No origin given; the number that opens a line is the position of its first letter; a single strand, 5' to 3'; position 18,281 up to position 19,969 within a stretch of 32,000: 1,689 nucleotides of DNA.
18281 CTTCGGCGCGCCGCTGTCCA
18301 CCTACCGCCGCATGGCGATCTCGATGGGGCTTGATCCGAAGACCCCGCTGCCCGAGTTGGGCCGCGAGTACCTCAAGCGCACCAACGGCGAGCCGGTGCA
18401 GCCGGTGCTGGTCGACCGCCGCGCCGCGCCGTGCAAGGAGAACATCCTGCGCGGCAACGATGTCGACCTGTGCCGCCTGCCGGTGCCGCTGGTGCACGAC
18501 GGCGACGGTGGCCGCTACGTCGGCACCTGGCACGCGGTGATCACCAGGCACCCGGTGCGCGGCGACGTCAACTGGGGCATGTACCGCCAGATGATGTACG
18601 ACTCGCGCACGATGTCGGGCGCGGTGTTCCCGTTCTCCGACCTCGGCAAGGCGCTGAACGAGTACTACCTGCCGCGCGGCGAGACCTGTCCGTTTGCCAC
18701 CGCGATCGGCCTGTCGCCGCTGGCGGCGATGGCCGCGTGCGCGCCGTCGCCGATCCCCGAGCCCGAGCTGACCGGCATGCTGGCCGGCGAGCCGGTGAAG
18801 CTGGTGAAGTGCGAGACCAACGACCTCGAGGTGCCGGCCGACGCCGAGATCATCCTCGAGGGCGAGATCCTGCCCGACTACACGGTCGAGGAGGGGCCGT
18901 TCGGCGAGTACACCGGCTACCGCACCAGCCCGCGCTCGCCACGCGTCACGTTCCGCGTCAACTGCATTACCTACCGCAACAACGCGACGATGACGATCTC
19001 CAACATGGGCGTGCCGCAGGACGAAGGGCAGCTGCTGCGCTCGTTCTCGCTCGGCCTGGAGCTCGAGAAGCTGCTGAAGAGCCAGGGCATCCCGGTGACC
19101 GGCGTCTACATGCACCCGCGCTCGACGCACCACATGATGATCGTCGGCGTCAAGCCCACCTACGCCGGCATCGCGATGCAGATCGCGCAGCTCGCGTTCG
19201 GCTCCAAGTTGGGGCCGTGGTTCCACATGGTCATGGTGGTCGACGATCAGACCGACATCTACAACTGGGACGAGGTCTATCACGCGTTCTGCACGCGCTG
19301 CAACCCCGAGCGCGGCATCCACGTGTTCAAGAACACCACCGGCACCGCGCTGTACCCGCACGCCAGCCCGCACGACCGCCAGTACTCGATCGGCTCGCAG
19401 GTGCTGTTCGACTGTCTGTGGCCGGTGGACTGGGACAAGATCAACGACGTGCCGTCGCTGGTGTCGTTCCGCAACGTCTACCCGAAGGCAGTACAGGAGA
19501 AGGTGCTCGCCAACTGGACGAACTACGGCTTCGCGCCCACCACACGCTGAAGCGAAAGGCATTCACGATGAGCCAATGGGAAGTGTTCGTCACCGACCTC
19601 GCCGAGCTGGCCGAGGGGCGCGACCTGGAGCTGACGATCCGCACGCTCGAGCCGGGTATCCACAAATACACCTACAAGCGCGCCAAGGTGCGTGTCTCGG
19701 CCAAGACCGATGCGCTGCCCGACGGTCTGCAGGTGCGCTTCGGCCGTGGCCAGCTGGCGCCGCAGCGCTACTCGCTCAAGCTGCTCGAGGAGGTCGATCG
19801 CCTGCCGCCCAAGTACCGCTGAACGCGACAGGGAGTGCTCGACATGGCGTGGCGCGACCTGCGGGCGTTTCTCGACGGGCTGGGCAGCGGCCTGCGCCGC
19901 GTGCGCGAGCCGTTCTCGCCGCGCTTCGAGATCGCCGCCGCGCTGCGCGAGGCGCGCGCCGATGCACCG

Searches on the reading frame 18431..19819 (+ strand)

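Call 48: search_protein_families(library=pfam, proteins=[window:18431-19819:+], max_evalue=0.0001)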
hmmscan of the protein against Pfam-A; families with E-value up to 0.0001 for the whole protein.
window:18431-19819:+ (463 aa): 1 family
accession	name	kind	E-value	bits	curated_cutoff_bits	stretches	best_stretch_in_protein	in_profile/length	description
PF09662.15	Phenyl_P_gamma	-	1.8e-36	124.6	25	1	382-462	2-82/83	Phenylphosphate carboxylase gamma subunit (Phenyl_P_gamma)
